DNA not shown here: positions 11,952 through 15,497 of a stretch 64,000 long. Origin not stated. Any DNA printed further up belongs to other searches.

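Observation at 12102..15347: Four-gene operon coupling a PLD-SNF2 helicase and a DUF4391-like protein to a type III R-M pair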

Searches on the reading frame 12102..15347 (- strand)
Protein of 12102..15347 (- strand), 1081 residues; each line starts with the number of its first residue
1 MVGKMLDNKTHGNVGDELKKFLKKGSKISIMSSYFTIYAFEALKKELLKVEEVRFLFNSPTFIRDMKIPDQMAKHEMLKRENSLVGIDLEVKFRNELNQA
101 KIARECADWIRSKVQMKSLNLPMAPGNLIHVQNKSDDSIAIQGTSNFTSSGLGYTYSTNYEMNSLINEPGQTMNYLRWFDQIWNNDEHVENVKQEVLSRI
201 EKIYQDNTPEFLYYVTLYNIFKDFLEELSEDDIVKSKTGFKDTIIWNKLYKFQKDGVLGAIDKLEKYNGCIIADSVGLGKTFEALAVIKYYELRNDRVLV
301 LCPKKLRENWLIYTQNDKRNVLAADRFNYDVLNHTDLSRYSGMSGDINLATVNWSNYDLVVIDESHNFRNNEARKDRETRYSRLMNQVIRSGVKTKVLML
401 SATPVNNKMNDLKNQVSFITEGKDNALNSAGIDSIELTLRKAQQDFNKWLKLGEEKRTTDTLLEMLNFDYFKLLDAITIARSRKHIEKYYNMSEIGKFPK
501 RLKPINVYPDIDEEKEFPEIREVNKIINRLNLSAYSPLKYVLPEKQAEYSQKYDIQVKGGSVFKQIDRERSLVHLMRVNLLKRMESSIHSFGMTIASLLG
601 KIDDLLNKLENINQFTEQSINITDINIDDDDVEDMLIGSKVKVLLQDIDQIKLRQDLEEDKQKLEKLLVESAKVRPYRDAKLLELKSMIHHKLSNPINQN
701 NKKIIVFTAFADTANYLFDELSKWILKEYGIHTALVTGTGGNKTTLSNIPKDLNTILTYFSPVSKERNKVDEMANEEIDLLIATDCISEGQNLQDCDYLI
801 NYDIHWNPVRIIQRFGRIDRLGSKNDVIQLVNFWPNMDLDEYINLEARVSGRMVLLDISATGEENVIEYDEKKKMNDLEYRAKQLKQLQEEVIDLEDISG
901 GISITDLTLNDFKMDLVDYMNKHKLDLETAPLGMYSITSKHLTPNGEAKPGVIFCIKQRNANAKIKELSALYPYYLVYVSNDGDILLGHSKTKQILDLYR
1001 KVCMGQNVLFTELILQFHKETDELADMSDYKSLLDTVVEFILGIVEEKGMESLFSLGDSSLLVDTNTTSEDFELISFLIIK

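Call 3: search_protein_families(library=pfam, proteins=[window:12102-15347:-], max_evalue=0.01)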
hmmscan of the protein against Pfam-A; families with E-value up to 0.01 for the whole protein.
window:12102-15347:- (1081 aa): 8 families
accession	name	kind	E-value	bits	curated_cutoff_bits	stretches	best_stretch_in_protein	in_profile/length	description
PF00271.37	Helicase_C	-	1.8e-15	57.5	23.5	1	697-822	11-110/110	Helicase conserved C-terminal domain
PF00176.29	SNF2-rel_dom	-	2e-12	47.2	24.9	1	253-423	2-182/290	SNF2-related domain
PF04851.21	ResIII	-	8.7e-08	32.7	22.5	1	250-405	5-163/164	Type III restriction enzyme, res subunit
PF00270.35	DEAD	-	5.4e-07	29.9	26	1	264-407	11-162/167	DEAD/DEAH box helicase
PF13091.12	PLDc_2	-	5.4e-06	26.7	27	1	23-183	6-132/132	PLD-like domain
PF20720.3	nSTAND3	-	6.1e-05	23.2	27.2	1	259-374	9-121/155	Novel STAND NTPase 3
PF24079.1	UBR4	-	0.0035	18.1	27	0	639-727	27-110/125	E3 ubiquitin-protein ligase UBR4-like domain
PF21228.3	RuBisCO_activase_AAA_helical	-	0.0047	17.7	27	0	809-885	5-82/96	Ribulose bisphosphate carboxylase/oxygenase activase, AAA, helical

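Call 4: search_protein_families(library=padloc, proteins=[window:12102-15347:-], max_evalue=0.01)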
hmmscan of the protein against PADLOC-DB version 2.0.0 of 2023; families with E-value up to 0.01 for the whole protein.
window:12102-15347:- (1081 aa): 47 families (the best 25 are shown)
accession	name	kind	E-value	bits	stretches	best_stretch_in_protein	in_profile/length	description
PDLC01075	C3a139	-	4.9e-141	470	1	16-1079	14-946/948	HKD+Snf2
PDLC02621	DrmD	-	4.7e-40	135.6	2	567-837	390-639/1040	DrmD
PDLC02619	DrmD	-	1.1e-35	121.1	2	617-830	336-542/872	DrmD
PDLC02623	DrmD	-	5.5e-35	118.4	3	647-885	476-682/1040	DrmD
PDLC02193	PLD_Helicase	-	2e-29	100.4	3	646-872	638-851/905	-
PDLC02500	BrxHI|BrxHII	-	3.1e-28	96.8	3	765-833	517-584/933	BrxHI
PDLC00659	HmaA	-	5.7e-25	85.3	2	629-832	438-620/1176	SNF2 helicase / DEAD-box helicase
PDLC03830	ZacC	-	6.3e-25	85.9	2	348-416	235-300/1019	-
PDLC04556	PDC-M27C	-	4.1e-24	83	3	352-426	189-262/892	-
PDLC02843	DpdE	-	4.6e-23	79.1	2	271-408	179-301/1091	DpdE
PDLC02572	DrmA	-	5.7e-23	78.8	2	573-826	393-626/1043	DrmA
PDLC02632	DrmD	-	6.8e-22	75.7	2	573-838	396-638/662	DrmD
PDLC02620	DrmD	-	1.1e-20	71.3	2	536-829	327-585/1060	DrmD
PDLC02504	BrxHI|BrxHII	-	2.6e-20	70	2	757-833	514-592/971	BrxHII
PDLC02840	DpdE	-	4.6e-20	69.5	2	271-408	180-306/1091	DpdE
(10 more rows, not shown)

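Call 5: search_protein_families(library=ncbifam, proteins=[window:12102-15347:-], max_evalue=0.01)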
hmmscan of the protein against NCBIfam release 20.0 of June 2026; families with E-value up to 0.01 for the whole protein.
window:12102-15347:- (1081 aa): 25 families
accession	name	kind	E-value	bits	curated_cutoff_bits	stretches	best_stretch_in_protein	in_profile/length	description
NF038317.1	DISARM_DrmD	equivalog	1.5e-49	169.1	610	3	565-838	372-625/1021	DISARM system SNF2-like helicase DrmD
NF042964.1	phospholipD_antiphage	equivalog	2e-40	138.9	1100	3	568-853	590-823/895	phospholipase D-like domain-containing anti-phage protein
NF038318.1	DISARM_DrmD_b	equivalog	9.4e-36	123.3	950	2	646-830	356-539/868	DISARM system SNF2-like helicase DrmD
NF041062.1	DpdE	equivalog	5.1e-29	100.9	500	2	262-409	168-302/1048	protein DpdE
NF003426.0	PRK04914.1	equivalog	7.2e-18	64.2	576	2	271-404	174-316/959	RNA polymerase-associated protein RapA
NF053675.1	pilus_reg_Snf2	equivalog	1e-11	43.7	1100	1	225-412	561-744/1029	pilus expression-regulating Snf2 family helicase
NF010337.0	PRK13766.1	equivalog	6e-11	41.2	610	1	656-822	326-469/781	Hef nuclease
NF008394.0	PRK11192.1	equivalog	2.6e-10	39.7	507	1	694-833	211-353/441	ATP-dependent RNA helicase SrmB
NF053631.1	RNA_helic_CshA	equivalog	1.1e-07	31.1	646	1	770-892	280-399/434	degradosome RNA helicase CshA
NF041790.1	anti-phage_ZorD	equivalog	1.3e-07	30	1500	1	265-310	602-650/1035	type I Zorya anti-phage system protein ZorD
NF058637.1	helic_SCO1167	equivalog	2.5e-07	29.1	1200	1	268-422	489-640/932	SCO1167/SCO6262 family helicase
NF008744.0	PRK11776.1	equivalog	4.2e-05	22.3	524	1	767-832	281-347/460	ATP-dependent RNA helicase DbpA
NF053711.1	RNA_heli_RhlE1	exception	5.9e-05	22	750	1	768-831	285-348/434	RNA helicase RhlE1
NF003419.0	PRK04837.1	equivalog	0.00011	21.1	588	1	765-831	294-360/424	ATP-dependent RNA helicase RhlB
NF003390.0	PRK04537.1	equivalog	0.00012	21.3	732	1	765-832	295-362/572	ATP-dependent RNA helicase RhlB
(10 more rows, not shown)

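Call 59: search_dna_similar(query=window:12102-15347:-, collection=plasmids, mode=protein, max_evalue=1e-20, max_rows=60)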
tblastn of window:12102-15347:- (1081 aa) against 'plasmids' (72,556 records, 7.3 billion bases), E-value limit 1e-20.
Records with a match: 163; places in all: 171; records where one place covers at least 80% of the query: 115.
Best place of each record, by identity: <60% 163.
By first word of the organism name: Listeria 20; Enterococcus 18; Bacillus 15; Escherichia 14; Acinetobacter 11; Lactococcus 9; Halorussus 5; Halorubrum 4; Vibrio 3; Nostoc 3; and 49 more.
By predicted mobility (MOB-suite, as given by PLSDB): non-mobilizable 88; mobilizable 48; conjugative 27.
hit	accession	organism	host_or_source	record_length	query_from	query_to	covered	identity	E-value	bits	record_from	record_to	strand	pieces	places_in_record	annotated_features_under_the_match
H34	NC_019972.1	Methanomethylovorans hollandica DSM 15978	-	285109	5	1080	100%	57.2%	0e+0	1227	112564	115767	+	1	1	helicase-related protein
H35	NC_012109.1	Desulforapulum autotrophicum HRM2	-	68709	5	1080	100%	57.1%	0e+0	1207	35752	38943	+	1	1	helicase-related protein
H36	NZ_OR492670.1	Acinetobacter gerneri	-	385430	3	1080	100%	56.3%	0e+0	1181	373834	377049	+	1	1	helicase-related protein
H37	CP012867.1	Persicobacter sp. JZB09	cell culture,soil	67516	1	1081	100%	55.6%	0e+0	1138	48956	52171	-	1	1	record has no annotation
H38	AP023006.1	Bacillus cereus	-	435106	4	1081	100%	54.3%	0e+0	1094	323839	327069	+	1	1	helicase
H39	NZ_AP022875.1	Bacillus cereus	-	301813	4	1081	100%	54.3%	0e+0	1094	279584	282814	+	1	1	helicase-related protein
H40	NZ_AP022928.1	Bacillus cereus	-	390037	4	1081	100%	54.3%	0e+0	1094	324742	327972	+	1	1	helicase-related protein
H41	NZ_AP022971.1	Bacillus cereus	-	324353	4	1081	100%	54.3%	0e+0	1094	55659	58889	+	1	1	helicase-related protein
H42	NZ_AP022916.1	Bacillus cereus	-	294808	4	1081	100%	54.3%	0e+0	1094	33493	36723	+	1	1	helicase-related protein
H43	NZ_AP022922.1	Bacillus cereus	-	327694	4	1081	100%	54.3%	0e+0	1094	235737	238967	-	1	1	helicase-related protein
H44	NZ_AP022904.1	Bacillus cereus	-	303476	4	1081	100%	54.3%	0e+0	1094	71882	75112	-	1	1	helicase-related protein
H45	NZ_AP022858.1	Bacillus cereus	-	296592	4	1081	100%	54.3%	0e+0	1094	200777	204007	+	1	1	helicase-related protein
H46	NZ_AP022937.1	Bacillus cereus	-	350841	4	1081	100%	54.3%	0e+0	1094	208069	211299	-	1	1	helicase-related protein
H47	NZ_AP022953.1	Bacillus cereus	-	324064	4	1081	100%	54.3%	0e+0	1094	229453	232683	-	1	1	helicase-related protein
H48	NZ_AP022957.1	Bacillus cereus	-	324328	4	1081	100%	54.3%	0e+0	1094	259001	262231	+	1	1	helicase-related protein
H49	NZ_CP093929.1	Bacillus cereus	Bubalus bubalis,cell culture,buffalo ...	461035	4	1081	100%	54.3%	0e+0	1094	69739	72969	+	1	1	helicase-related protein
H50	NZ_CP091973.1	Bacillus cereus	mixed culture,deep-sea water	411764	4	1081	100%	54.3%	0e+0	1094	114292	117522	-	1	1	helicase-related protein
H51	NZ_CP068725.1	Bacillus cereus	single cell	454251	4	1081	100%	54.3%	0e+0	1094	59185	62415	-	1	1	helicase-related protein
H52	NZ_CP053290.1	Bacillus cereus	Pyropia,cell culture,seawater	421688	4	1081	100%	54.3%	0e+0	1094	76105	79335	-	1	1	helicase-related protein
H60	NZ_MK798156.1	Enterococcus hirae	-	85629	5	1081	100%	50.7%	0e+0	1023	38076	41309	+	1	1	helicase-related protein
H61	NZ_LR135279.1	Enterococcus faecium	-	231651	4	1081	100%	49.8%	0e+0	1013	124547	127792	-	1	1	helicase-related protein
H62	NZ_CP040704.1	Enterococcus faecium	Homo sapiens,cell culture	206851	4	1081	100%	49.8%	0e+0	1013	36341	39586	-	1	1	helicase-related protein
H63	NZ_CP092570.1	Enterococcus faecium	Homo sapiens,urine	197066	4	1081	100%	49.8%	0e+0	1013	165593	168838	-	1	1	helicase-related protein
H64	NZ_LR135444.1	Enterococcus faecium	-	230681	4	1081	100%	49.8%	0e+0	1013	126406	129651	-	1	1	helicase-related protein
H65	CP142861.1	Enterococcus faecium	Microbe,Sikhye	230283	4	1081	100%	49.8%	0e+0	1023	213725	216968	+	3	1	none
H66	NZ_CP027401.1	Enterococcus faecium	Homo sapiens,blood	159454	4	1081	100%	49.7%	0e+0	1018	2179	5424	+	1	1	helicase-related protein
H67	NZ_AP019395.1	Enterococcus faecium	eutrophic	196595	4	1081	100%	49.6%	0e+0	1016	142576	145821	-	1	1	helicase-related protein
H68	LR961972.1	Enterococcus faecalis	-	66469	4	1081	100%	49.6%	0e+0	1016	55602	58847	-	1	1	record has no annotation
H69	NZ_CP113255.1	Levilactobacillus brevis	pure culture,Chinese sauerkraut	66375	4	1081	100%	49.5%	0e+0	1021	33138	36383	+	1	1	helicase-related protein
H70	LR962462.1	Enterococcus faecalis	-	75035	4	1081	100%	49.5%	0e+0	1014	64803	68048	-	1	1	none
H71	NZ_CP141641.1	Enterococcus casseliflavus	Moschus berezovskii,pure culure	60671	4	1081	100%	49.5%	0e+0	1013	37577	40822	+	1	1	helicase-related protein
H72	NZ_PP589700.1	Lactococcus sp.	Bacterial culture,Dairy environment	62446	4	1081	100%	49.4%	0e+0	996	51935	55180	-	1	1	helicase-related protein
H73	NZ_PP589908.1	Lactococcus sp.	Bacterial culture,Dairy environment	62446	4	1081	100%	49.4%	0e+0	996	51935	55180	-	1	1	helicase-related protein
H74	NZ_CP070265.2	Lactococcus lactis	Whole organism,Dairy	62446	4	1081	100%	49.4%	0e+0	996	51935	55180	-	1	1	helicase-related protein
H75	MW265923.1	Latilactobacillus sakei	-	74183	4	1081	100%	49.3%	0e+0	1014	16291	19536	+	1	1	rapA: RNA polymerase-associated protein RapA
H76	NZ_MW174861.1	Latilactobacillus sakei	-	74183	4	1081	100%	49.3%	0e+0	1014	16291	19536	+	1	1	helicase-related protein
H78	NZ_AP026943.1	Citrobacter freundii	Mastacembelus,gut contents of ...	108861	4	1081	100%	48.1%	0e+0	978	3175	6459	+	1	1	SNF2-related protein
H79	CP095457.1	Escherichia coli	pig,cell culture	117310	4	1081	100%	47.9%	0e+0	974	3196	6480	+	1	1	SNF2-related protein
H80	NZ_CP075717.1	Escherichia coli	Sus scrofa,water sample,wastewater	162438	4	1081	100%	47.9%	0e+0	974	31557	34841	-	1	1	SNF2-related protein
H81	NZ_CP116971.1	Escherichia coli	Sus scrofa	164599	4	1081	100%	47.9%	0e+0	974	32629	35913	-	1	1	SNF2-related protein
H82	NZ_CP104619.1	Escherichia coli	cell culture,chicken feces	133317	4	1081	100%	47.9%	0e+0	974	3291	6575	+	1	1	SNF2-related protein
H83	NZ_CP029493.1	Escherichia coli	Homo sapiens,fecal sample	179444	4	1081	100%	47.9%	0e+0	973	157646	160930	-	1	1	SNF2-related protein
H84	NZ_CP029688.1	Escherichia coli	single strain,air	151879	4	1081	100%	47.9%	0e+0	973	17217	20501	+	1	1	SNF2-related protein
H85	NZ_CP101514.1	Escherichia coli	migratory bird,feces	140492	4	1081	100%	47.9%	0e+0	973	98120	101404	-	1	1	SNF2-related protein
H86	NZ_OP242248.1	Escherichia coli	Homo sapiens,stool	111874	4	1081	100%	47.9%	0e+0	972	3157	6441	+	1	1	SNF2-related protein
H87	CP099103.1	Escherichia coli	culture,Pooled sediment sample ...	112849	4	1081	100%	47.9%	0e+0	972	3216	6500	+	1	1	SNF2-related protein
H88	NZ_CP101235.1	Escherichia coli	Homo sapiens,cell culture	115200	4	1081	100%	47.9%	0e+0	972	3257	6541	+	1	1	SNF2-related protein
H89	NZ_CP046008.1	Escherichia coli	swine,mixed culture,feces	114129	4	1081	100%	47.9%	0e+0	972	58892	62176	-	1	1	SNF2-related protein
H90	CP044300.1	Escherichia coli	Pork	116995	4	1081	100%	47.9%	0e+0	972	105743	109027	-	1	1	ATP-dependent helicase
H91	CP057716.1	Escherichia coli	culture,Pooled pig faecal samples ...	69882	4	1081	100%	47.9%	0e+0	972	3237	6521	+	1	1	DEAD/DEAH box helicase family protein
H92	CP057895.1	Escherichia coli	culture,Pooled cattle faecal samples ...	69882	4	1081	100%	47.9%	0e+0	972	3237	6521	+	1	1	DEAD/DEAH box helicase family protein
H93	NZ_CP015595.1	Acinetobacter sp. NCu2D-2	Mus musculus,cell culture,tracheal swab ...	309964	4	1081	100%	47.3%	0e+0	981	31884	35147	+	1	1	helicase-related protein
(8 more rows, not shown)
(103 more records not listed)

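Call 66: search_dna_similar(query=window:12102-15347:-, collection=plasmids, mode=protein, max_evalue=1e-20, max_rows=45, rows=spread)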
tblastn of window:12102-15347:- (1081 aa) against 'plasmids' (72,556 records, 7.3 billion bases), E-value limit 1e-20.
Records with a match: 163; places in all: 171; records where one place covers at least 80% of the query: 115.
Best place of each record, by identity: <60% 163.
By first word of the organism name: Listeria 20; Enterococcus 18; Bacillus 15; Escherichia 14; Acinetobacter 11; Lactococcus 9; Halorussus 5; Halorubrum 4; Vibrio 3; Nostoc 3; and 49 more.
By predicted mobility (MOB-suite, as given by PLSDB): non-mobilizable 88; mobilizable 48; conjugative 27.
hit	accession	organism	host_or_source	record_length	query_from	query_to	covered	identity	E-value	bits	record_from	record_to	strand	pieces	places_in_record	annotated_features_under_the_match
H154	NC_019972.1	Methanomethylovorans hollandica DSM 15978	-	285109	5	1080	100%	57.2%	0e+0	1227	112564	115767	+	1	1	helicase-related protein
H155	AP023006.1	Bacillus cereus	-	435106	4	1081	100%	54.3%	0e+0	1094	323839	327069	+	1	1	helicase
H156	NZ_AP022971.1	Bacillus cereus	-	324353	4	1081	100%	54.3%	0e+0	1094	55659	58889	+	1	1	helicase-related protein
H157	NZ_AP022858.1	Bacillus cereus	-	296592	4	1081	100%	54.3%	0e+0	1094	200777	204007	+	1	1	helicase-related protein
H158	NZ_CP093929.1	Bacillus cereus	Bubalus bubalis,cell culture,buffalo ...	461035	4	1081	100%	54.3%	0e+0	1094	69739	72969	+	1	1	helicase-related protein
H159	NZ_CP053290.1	Bacillus cereus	Pyropia,cell culture,seawater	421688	4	1081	100%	54.3%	0e+0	1094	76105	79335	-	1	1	helicase-related protein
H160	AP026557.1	Vibrio alginolyticus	shrimp,shrimp food,homogenised shrimp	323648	5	1080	100%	52.7%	0e+0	1099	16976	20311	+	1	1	helicase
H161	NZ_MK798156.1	Enterococcus hirae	-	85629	5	1081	100%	50.7%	0e+0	1023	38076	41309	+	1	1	helicase-related protein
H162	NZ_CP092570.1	Enterococcus faecium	Homo sapiens,urine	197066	4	1081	100%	49.8%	0e+0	1013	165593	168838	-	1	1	helicase-related protein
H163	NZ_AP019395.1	Enterococcus faecium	eutrophic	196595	4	1081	100%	49.6%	0e+0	1016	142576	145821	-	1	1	helicase-related protein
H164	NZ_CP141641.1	Enterococcus casseliflavus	Moschus berezovskii,pure culure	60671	4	1081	100%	49.5%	0e+0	1013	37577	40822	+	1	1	helicase-related protein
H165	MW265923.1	Latilactobacillus sakei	-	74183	4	1081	100%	49.3%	0e+0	1014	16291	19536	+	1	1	rapA: RNA polymerase-associated protein RapA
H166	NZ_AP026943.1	Citrobacter freundii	Mastacembelus,gut contents of ...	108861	4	1081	100%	48.1%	0e+0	978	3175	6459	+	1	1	SNF2-related protein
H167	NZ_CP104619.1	Escherichia coli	cell culture,chicken feces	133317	4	1081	100%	47.9%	0e+0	974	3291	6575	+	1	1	SNF2-related protein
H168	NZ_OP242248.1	Escherichia coli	Homo sapiens,stool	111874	4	1081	100%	47.9%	0e+0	972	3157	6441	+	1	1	SNF2-related protein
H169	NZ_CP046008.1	Escherichia coli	swine,mixed culture,feces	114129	4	1081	100%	47.9%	0e+0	972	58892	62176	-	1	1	SNF2-related protein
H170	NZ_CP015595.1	Acinetobacter sp. NCu2D-2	Mus musculus,cell culture,tracheal swab ...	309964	4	1081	100%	47.3%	0e+0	981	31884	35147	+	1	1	helicase-related protein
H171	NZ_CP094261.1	Acinetobacter indicus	mixed culture,porcine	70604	4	1081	100%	47.0%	0e+0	963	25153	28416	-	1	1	helicase-related protein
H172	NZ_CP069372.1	Neotabrizicola shimadae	microbial biofilm,biofilm, Nakabusa ...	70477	4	1081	100%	46.8%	0e+0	955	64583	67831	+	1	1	helicase-related protein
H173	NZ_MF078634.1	Acinetobacter pittii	Drainage fluid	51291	4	1081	100%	46.8%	0e+0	961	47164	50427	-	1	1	helicase-related protein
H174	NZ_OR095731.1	Acinetobacter pittii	-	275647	4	1081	100%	46.6%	0e+0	959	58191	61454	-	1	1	helicase-related protein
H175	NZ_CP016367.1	Phaeobacter porticola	cell culture,barnacle at wood pile-on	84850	4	1081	100%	46.6%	0e+0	949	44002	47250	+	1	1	helicase-related protein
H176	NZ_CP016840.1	Brochothrix thermosphacta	cell culture,poultry meat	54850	8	1081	99%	46.2%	0e+0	839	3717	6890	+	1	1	helicase-related protein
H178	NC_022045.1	Listeria monocytogenes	Environment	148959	14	1081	99%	45.8%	0e+0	829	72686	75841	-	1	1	helicase-related protein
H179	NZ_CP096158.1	Listeria monocytogenes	food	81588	14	1081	99%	45.8%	0e+0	829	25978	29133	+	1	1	helicase-related protein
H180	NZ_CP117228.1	Listeria innocua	whole organism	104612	14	1081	99%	45.8%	0e+0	828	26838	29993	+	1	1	helicase-related protein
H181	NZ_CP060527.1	Listeria monocytogenes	-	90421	14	1081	99%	45.8%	0e+0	827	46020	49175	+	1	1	helicase-related protein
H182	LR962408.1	Enterococcus faecalis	-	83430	8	1081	99%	45.2%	0e+0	833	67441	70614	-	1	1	none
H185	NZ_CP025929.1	Microcystis aeruginosa NIES-2481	cell culture,freshwater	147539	1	987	84%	27.8%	9e-34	290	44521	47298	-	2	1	helicase-related protein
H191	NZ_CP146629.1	Halobacterium salinarum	-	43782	5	614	56%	26.0%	1e-29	136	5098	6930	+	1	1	helicase-related protein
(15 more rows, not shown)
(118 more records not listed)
